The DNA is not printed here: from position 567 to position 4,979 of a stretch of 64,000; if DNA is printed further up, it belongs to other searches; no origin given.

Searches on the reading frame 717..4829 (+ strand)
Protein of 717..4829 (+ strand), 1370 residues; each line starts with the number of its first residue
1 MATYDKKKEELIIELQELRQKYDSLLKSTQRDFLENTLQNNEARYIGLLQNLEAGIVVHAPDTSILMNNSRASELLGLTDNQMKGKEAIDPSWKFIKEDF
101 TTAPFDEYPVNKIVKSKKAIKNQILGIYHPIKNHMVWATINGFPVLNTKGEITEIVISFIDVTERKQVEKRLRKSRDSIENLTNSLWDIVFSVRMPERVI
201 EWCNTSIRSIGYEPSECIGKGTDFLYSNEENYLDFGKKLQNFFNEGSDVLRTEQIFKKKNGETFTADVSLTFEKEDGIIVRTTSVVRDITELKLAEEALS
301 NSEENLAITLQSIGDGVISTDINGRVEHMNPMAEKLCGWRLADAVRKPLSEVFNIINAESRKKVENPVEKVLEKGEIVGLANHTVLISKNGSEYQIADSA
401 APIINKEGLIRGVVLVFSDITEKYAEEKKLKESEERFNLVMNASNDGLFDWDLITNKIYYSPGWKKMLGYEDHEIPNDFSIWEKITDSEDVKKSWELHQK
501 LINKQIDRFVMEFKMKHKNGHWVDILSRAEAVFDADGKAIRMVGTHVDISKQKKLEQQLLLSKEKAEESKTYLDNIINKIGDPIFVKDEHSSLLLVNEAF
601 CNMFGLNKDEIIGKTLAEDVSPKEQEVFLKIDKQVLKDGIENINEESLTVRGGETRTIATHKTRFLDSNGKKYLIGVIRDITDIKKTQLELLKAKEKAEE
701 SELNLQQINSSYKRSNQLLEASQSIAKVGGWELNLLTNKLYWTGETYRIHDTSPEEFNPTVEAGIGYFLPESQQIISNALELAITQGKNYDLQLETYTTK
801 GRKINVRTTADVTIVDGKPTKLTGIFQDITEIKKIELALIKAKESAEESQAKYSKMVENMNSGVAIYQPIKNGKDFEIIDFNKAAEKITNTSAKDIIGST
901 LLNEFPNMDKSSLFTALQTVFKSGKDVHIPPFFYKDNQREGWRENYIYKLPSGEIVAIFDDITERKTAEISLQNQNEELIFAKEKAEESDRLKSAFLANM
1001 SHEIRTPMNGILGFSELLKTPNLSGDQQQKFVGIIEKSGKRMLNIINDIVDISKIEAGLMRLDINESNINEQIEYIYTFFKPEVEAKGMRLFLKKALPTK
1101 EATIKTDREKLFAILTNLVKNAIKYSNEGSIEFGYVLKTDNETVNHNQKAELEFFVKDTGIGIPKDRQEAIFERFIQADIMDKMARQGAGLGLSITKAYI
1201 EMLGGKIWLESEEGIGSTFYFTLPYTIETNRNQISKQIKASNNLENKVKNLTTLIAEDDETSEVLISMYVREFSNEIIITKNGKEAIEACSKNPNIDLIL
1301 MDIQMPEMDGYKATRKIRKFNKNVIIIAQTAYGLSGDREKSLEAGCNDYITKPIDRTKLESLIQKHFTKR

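Call 44: search_protein_families(library=pfam, proteins=[window:717-4829:+], max_evalue=1)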
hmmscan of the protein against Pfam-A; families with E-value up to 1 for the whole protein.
window:717-4829:+ (1370 aa): 11 families
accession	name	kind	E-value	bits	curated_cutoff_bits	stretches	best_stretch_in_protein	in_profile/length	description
PF13426.13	PAS_9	-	5.4e-52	174.8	27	7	582-683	2-103/103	PAS domain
PF08448.16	PAS_4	-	7.5e-47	158.6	23.1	5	578-683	2-107/110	PAS fold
PF00989.32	PAS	-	8.8e-47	158.2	22.6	4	573-681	3-113/113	PAS fold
PF08447.18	PAS_3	-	2.4e-43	146.8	25.6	4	457-546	1-89/89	PAS fold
PF02518.31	HATPase_c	-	1.1e-24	87.4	26.4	1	1107-1226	2-110/111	Histidine kinase-, DNA gyrase B-, and HSP90-like ATPase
PF13188.13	PAS_8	-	4.8e-24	83.8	21.8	3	574-620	4-51/65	PAS domain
PF00512.31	HisKA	-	9.9e-23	80.4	26.9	1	993-1058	2-66/66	His Kinase A (phospho-acceptor) domain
PF00072.30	Response_reg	-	2.2e-22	79.8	30.2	1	1254-1363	2-110/111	Response regulator receiver domain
PF12860.13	PAS_7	-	2.8e-09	37.6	27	0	578-618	2-43/115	PAS fold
PF13596.12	PAS_10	-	0.00044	21.3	22.1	1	351-421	42-106/106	PAS domain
PF24820.1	Diguanyl_cycl_sensor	-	0.00047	20.5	28.1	1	48-87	1-40/109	Diguanylate cyclase-like sensor domain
